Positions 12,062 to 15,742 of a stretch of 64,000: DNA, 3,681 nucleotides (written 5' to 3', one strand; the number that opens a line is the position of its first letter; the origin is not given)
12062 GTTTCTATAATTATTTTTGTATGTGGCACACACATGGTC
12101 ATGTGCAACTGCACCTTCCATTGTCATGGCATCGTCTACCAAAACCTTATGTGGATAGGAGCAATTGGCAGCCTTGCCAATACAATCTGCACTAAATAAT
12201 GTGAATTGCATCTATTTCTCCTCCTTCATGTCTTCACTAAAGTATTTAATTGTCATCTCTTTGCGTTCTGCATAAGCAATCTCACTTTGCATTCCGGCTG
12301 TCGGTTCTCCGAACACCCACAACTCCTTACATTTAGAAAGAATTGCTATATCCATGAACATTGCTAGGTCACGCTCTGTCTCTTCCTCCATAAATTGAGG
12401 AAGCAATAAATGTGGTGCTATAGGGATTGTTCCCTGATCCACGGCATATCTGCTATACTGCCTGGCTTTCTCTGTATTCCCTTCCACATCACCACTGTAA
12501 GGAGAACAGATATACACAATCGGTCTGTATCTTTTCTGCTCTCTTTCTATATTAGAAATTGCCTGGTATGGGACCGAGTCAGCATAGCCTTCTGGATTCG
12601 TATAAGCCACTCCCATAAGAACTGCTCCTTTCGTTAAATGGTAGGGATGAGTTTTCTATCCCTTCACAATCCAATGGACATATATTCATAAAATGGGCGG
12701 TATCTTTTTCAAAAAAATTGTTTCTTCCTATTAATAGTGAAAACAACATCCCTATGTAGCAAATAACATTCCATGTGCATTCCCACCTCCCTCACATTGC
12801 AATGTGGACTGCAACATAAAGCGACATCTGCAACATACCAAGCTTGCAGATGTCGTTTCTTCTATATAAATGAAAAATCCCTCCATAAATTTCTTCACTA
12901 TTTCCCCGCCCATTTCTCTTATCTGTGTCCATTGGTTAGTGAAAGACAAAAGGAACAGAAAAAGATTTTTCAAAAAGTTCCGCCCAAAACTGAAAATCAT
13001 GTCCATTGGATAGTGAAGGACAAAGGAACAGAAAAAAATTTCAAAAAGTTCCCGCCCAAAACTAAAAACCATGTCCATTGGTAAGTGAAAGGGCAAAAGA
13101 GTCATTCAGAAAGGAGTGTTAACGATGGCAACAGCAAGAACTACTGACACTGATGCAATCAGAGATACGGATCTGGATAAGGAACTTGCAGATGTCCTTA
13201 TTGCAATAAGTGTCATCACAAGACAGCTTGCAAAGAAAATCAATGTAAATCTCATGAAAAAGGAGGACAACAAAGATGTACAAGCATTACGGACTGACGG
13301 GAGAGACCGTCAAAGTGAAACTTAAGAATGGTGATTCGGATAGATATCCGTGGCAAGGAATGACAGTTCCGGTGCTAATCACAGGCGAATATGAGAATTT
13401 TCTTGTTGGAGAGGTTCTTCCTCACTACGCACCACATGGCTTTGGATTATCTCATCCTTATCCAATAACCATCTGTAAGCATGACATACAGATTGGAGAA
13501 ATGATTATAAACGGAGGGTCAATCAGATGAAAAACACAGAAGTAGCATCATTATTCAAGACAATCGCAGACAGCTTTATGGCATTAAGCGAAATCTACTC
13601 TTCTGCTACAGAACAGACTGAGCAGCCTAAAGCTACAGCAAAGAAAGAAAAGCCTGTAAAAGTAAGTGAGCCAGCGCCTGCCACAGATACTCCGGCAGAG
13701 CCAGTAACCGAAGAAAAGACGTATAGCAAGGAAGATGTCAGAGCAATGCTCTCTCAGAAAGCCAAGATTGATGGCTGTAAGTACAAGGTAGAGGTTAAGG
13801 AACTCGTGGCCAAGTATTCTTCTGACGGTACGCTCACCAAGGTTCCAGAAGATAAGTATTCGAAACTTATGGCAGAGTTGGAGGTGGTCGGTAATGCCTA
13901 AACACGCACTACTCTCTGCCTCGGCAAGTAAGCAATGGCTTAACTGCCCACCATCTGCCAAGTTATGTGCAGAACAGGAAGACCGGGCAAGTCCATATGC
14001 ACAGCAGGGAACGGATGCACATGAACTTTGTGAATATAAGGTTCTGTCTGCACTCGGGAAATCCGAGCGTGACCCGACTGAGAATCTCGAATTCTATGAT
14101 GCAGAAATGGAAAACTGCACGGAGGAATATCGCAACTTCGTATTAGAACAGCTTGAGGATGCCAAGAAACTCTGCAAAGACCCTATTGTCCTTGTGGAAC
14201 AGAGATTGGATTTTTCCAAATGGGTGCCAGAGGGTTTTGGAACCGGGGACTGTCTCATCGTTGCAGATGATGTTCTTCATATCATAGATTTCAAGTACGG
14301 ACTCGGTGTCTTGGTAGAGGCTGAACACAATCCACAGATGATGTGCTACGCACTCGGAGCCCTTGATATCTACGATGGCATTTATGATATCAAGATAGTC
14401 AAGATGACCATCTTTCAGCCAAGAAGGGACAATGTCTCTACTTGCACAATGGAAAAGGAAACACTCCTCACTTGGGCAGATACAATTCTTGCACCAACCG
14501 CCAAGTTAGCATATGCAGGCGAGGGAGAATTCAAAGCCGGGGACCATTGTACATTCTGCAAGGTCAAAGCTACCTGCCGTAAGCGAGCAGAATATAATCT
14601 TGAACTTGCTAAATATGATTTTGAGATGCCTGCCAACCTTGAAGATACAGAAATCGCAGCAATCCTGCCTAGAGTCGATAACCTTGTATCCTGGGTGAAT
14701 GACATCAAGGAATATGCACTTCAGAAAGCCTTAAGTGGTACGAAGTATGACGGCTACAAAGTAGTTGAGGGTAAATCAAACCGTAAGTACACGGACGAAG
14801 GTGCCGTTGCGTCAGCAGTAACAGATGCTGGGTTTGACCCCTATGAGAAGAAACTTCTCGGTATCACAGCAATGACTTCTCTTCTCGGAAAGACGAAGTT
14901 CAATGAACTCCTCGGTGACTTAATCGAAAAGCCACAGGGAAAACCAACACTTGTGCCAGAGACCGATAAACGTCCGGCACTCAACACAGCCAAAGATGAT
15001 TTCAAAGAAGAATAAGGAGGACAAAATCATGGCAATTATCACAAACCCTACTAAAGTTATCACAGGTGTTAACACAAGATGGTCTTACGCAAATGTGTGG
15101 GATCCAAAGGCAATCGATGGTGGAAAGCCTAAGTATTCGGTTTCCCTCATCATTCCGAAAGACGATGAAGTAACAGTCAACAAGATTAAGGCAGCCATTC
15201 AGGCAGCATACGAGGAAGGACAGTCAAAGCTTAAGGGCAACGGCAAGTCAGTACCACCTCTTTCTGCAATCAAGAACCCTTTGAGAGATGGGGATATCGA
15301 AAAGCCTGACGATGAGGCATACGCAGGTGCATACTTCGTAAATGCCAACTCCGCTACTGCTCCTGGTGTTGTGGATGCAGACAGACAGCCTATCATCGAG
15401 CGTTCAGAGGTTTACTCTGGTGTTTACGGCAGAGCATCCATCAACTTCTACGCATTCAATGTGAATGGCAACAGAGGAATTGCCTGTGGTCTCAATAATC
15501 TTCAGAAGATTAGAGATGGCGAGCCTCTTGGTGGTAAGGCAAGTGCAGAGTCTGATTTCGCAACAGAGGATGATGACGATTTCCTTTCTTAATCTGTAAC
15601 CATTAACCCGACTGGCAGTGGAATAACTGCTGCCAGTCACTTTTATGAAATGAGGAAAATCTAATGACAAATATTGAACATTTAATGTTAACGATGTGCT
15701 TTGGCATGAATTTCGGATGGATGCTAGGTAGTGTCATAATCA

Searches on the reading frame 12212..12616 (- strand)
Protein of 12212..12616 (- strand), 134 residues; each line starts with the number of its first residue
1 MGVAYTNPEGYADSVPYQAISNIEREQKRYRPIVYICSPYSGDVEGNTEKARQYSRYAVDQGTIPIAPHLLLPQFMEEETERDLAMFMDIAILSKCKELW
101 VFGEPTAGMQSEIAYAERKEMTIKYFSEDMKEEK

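Call 7: search_protein_families(library=pfam, proteins=[window:12212-12616:-], max_evalue=0.01)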
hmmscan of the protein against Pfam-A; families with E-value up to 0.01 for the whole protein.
window:12212-12616:- (134 aa): 2 families
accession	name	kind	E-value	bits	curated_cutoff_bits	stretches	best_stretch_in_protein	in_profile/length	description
PF24963.1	DUF7768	-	4.4e-38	130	26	1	32-126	1-98/98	Domain of unknown function (DUF7768)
PF14359.12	DUF4406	-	0.0026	18.6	22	1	34-125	3-91/91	Domain of unknown function (DUF4406)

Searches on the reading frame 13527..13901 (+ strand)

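Call 7: search_protein_families(library=pfam, proteins=[window:13527-13901:+], max_evalue=0.01)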
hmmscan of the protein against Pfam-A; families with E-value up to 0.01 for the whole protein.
window:13527-13901:+ (124 aa): 1 family
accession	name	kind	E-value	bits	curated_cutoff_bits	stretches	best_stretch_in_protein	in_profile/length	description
PF12200.13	DUF3597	-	0.0023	18.9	29.8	1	21-93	7-75/127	Domain of unknown function (DUF3597)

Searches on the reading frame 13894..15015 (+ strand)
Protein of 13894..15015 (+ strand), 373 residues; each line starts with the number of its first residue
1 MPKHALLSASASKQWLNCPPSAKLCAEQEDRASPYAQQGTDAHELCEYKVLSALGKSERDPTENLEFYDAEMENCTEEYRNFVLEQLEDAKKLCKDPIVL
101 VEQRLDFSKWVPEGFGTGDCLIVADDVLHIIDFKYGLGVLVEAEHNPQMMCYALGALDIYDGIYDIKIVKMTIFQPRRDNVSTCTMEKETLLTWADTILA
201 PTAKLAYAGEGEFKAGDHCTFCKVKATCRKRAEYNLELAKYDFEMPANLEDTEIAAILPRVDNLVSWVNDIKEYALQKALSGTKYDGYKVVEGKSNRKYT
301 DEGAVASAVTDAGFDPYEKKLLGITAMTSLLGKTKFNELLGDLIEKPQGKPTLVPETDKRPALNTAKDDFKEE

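Call 7: search_protein_families(library=pfam, proteins=[window:13894-15015:+], max_evalue=0.01)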
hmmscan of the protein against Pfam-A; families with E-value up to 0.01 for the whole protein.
window:13894-15015:+ (373 aa): 2 families
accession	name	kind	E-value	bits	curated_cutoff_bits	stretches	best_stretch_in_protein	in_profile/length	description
PF10926.14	DUF2800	-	1e-164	548.5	21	1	4-361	1-368/368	Protein of unknown function (DUF2800)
PF12705.13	PDDEXK_1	-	1.9e-08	35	22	1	7-229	2-247/247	PD-(D/E)XK nuclease superfamily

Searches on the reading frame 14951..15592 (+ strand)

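Call 7: search_protein_families(library=pfam, proteins=[window:14951-15592:+], max_evalue=0.01)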
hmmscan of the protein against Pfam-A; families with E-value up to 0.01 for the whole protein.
window:14951-15592:+ (213 aa): 1 family
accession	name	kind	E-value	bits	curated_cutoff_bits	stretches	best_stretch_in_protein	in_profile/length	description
PF10991.15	Enc34_ssDNA-bd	-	9e-76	253.9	26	1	34-212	1-176/176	Enterobacter phage Enc34, ssDNA-binding protein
